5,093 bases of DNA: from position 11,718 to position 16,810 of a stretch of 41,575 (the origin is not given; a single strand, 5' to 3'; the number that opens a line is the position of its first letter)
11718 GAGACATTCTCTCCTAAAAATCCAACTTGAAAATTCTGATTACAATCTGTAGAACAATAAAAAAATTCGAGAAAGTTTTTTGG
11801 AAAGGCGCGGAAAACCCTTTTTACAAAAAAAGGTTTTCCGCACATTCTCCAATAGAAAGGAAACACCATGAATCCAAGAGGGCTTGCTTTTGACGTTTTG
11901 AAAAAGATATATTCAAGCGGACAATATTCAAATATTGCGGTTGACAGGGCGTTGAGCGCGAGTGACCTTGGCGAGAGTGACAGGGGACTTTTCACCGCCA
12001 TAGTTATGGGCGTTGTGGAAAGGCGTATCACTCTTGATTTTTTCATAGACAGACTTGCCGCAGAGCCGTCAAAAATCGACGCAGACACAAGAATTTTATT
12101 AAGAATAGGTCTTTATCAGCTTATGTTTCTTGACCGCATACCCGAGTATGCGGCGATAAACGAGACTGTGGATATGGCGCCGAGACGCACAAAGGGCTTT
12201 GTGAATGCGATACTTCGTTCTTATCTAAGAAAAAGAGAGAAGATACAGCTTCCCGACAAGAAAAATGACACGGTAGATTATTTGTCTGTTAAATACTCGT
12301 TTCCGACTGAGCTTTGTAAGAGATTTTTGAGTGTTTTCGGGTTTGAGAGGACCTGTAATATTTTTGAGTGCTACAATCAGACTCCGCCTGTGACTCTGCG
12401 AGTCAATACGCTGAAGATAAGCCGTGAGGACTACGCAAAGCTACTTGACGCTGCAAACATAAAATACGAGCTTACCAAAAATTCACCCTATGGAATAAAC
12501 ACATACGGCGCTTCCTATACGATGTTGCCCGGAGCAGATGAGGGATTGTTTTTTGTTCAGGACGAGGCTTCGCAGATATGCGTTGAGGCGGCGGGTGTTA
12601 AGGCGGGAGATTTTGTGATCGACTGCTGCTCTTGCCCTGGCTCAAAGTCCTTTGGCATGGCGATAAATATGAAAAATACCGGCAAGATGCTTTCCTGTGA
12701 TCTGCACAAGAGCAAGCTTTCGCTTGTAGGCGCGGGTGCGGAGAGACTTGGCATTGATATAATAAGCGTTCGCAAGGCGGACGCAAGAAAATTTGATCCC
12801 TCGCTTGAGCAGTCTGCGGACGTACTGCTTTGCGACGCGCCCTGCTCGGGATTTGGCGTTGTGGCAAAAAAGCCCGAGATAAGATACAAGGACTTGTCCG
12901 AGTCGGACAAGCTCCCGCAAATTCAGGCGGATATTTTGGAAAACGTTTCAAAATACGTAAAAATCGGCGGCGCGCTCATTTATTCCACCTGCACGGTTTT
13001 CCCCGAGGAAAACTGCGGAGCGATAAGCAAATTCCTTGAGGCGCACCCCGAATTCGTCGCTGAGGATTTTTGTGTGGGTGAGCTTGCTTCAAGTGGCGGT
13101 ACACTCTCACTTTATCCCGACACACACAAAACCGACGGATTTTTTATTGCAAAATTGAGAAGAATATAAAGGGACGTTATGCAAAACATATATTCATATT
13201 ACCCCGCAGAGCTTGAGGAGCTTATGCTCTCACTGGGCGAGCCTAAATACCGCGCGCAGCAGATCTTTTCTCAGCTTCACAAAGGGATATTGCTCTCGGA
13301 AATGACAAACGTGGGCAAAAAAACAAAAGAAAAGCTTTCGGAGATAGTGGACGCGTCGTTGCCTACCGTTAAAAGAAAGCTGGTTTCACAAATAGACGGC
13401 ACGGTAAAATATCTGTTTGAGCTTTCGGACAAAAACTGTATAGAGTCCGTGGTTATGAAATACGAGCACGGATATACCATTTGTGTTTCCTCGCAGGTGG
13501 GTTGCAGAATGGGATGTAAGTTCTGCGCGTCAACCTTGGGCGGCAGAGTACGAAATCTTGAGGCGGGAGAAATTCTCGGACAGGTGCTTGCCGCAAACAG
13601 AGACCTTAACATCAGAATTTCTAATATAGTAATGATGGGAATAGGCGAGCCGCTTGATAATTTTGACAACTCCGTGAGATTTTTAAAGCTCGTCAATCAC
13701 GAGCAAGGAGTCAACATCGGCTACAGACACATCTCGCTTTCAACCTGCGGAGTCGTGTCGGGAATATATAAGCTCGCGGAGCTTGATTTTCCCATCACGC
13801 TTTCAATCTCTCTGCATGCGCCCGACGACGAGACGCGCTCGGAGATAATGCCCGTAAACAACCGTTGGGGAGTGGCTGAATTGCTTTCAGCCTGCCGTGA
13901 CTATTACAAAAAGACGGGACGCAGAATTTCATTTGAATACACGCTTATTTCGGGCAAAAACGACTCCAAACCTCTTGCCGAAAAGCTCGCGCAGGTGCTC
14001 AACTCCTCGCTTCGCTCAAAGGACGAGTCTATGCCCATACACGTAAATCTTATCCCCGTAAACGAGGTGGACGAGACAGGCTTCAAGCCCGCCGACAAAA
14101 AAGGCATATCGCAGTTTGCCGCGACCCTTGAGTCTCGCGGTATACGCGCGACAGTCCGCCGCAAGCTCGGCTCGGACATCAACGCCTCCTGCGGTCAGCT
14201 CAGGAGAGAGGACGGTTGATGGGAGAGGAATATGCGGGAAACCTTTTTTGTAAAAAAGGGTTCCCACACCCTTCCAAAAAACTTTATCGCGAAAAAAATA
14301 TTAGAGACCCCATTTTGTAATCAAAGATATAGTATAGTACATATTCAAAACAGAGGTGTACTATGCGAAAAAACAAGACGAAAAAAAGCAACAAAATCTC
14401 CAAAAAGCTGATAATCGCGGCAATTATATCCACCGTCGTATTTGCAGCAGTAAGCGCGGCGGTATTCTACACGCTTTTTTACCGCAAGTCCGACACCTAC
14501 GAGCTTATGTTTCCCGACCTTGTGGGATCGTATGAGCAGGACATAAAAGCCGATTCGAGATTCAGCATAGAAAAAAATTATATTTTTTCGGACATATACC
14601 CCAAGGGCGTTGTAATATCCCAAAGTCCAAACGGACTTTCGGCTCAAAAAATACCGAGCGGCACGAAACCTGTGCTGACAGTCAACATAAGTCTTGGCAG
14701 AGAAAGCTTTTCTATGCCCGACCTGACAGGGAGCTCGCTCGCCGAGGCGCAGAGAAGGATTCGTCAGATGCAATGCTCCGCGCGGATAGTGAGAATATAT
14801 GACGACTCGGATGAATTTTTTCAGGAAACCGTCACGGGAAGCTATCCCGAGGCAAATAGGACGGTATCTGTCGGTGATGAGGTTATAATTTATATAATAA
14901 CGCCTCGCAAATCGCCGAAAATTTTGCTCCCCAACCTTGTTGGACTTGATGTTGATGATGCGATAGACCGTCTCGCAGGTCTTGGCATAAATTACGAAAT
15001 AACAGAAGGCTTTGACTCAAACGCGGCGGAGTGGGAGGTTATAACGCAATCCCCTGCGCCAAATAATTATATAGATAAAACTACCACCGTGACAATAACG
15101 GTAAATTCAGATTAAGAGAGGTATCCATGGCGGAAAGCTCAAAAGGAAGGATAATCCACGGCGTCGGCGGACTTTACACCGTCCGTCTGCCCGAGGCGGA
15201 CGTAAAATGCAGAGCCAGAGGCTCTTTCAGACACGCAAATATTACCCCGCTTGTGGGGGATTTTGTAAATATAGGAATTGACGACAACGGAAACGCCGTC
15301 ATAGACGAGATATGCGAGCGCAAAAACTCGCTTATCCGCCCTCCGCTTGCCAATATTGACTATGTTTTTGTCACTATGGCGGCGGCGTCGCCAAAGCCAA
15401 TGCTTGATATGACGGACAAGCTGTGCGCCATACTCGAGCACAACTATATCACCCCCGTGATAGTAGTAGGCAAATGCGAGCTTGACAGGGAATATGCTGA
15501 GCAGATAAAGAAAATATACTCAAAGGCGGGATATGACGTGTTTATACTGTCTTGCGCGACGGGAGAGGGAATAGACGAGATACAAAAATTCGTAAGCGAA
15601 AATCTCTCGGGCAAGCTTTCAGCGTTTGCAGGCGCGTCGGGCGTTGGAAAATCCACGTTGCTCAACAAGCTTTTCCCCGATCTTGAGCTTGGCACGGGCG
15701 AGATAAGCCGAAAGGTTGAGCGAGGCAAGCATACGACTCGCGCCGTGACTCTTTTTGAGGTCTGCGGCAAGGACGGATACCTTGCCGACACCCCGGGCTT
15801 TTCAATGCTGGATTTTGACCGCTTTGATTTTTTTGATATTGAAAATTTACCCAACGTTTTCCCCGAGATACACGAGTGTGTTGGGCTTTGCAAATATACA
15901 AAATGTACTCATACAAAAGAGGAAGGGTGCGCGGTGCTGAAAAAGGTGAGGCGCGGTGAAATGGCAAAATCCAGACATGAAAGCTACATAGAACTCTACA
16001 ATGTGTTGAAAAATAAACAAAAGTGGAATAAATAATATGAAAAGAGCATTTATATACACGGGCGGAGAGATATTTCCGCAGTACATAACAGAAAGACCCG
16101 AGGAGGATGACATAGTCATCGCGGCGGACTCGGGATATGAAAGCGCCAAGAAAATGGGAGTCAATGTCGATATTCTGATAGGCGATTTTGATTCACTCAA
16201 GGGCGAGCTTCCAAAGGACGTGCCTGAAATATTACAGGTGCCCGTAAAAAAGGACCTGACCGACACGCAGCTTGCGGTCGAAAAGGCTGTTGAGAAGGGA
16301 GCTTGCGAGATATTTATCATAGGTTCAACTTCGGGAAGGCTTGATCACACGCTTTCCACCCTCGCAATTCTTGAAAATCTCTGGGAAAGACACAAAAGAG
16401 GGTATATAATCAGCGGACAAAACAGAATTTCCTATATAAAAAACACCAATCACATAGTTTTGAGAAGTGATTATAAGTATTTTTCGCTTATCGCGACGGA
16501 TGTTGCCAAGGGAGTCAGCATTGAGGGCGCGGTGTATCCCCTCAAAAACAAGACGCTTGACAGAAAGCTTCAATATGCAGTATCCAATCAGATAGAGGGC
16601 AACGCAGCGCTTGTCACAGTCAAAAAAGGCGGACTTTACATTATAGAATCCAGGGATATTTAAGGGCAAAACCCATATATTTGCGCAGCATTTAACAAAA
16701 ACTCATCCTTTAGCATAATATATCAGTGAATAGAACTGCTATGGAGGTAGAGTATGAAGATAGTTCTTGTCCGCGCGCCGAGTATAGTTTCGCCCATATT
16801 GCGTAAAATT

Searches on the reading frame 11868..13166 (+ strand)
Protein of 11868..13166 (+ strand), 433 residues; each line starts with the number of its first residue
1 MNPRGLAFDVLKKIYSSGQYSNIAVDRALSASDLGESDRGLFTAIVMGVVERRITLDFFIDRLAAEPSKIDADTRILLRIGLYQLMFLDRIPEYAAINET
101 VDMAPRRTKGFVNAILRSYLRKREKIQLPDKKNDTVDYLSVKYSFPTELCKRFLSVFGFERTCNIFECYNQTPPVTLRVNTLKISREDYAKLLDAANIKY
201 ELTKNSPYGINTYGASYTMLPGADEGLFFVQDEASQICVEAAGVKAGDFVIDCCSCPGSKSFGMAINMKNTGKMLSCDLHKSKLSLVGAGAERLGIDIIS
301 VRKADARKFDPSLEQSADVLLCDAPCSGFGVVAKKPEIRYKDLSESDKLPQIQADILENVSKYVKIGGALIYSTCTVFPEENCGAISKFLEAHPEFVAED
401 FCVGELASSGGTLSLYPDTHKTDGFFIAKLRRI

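Call 74: search_protein_families(library=ncbifam, proteins=[window:11868-13166:+], max_evalue=0.00001)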
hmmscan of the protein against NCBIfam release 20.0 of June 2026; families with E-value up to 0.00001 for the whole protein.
window:11868-13166:+ (433 aa): 11 families
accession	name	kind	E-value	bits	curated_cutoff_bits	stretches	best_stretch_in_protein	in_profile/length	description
NF011494.0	PRK14902.1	equivalog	2.2e-135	451.9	319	1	1-432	3-442/444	16S rRNA (cytosine(967)-C(5))-methyltransferase RsmB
NF011493.0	PRK14901.1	equivalog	7.8e-113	377.6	540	1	1-432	3-445/447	16S rRNA (cytosine(967)-C(5))-methyltransferase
TIGR00563.1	rsmB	equivalog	1e-97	328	269.05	1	4-432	1-435/437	16S rRNA (cytosine(967)-C(5))-methyltransferase RsmB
NF008149.0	PRK10901.1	equivalog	1.6e-70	238.3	375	1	8-432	16-432/434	16S rRNA (cytosine(967)-C(5))-methyltransferase RsmB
NF011495.0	PRK14903.1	equivalog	8.2e-65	219.3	503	1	4-432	6-429/431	16S rRNA (cytosine(967)-C(5))-methyltransferase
TIGR00446.1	nop2p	subfamily_domain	2.3e-46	158.2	210.45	1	177-432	1-264/264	NOL1/NOP2/sun family putative RNA methylase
NF008898.0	PRK11933.1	equivalog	9.4e-38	129.9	588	1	176-432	40-310/480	16S rRNA (cytosine(1407)-C(5))-methyltransferase RsmF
NF041567.1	mtaseRsmF_Thermus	equivalog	1.7e-29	102.7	690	1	176-410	24-256/443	16S rRNA (cytosine(1407)-C(5))-methyltransferase RsmF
NF040814.1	tRNA_cyt_mtase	equivalog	1.4e-25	90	550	1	176-386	36-245/305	tRNA (cytosine(49)-C(5))-methyltransferase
TIGR01951.1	nusB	equivalog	3.4e-11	43.5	88.35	1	4-121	6-129/131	transcription antitermination factor NusB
NF001223.0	PRK00202.1-1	equivalog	2.6e-07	30.8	131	1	43-123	57-144/146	transcription antitermination factor NusB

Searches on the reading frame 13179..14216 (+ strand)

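Call 34: search_protein_families(library=pfam, proteins=[window:13179-14216:+], max_evalue=0.00001)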
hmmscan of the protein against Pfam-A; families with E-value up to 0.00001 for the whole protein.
window:13179-14216:+ (346 aa): 2 families
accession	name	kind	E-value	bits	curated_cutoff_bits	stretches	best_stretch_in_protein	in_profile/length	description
PF04055.27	Radical_SAM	-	2e-16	61.1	29.5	1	104-264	2-158/166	Radical SAM superfamily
PF21016.3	RlmN_N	-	1.3e-08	34.9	24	1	3-56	2-57/60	Ribosomal RNA large subunit methyltransferase N-terminal domain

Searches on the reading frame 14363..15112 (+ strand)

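Call 34: search_protein_families(library=pfam, proteins=[window:14363-15112:+], max_evalue=0.00001)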
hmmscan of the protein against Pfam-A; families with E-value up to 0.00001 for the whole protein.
window:14363-15112:+ (250 aa): 1 family
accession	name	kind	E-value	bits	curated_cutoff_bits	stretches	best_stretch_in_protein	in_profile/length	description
PF03793.24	PASTA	-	2.1e-26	92.1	23.2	2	189-248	3-63/64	PASTA domain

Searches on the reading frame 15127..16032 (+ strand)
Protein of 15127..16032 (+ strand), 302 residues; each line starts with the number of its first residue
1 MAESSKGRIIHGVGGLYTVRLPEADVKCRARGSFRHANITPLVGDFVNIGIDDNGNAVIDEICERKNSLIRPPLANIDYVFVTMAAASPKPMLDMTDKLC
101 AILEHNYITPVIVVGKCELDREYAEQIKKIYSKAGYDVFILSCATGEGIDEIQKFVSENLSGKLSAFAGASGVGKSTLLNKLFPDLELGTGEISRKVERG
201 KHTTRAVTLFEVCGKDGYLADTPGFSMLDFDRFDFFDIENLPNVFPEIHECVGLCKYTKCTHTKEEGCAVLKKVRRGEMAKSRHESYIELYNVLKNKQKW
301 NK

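Call 34: search_protein_families(library=pfam, proteins=[window:15127-16032:+], max_evalue=0.00001)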
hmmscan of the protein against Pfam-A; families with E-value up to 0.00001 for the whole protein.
window:15127-16032:+ (302 aa): 3 families
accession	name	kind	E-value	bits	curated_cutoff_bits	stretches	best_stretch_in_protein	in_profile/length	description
PF03193.22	RsgA_GTPase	-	6.6e-46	156.7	30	1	62-230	1-173/174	RsgA GTPase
PF16745.11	RsgA_N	-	2.3e-16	59.7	27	1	6-59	1-54/54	RsgA N-terminal domain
PF01926.29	MMR_HSR1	-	5.5e-08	33.4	21.9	1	166-228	3-57/113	50S ribosome-binding GTPase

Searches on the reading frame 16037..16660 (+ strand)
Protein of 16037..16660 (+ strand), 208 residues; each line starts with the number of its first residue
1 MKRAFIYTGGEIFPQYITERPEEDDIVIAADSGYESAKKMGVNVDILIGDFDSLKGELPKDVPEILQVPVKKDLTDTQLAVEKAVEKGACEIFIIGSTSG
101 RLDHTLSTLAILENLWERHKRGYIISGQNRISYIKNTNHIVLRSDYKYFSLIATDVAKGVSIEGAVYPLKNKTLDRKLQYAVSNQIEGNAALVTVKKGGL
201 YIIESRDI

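Call 34: search_protein_families(library=pfam, proteins=[window:16037-16660:+], max_evalue=0.00001)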
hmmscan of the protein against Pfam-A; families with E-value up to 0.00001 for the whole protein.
window:16037-16660:+ (208 aa): 2 families
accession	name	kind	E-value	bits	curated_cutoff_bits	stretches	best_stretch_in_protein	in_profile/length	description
PF04263.21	TPK_catalytic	-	3.5e-21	75.7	30.7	1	23-118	7-107/113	Thiamin pyrophosphokinase, catalytic domain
PF04265.19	TPK_B1_binding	-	3.7e-08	33.3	22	1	139-198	2-65/67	Thiamin pyrophosphokinase, vitamin B1 binding domain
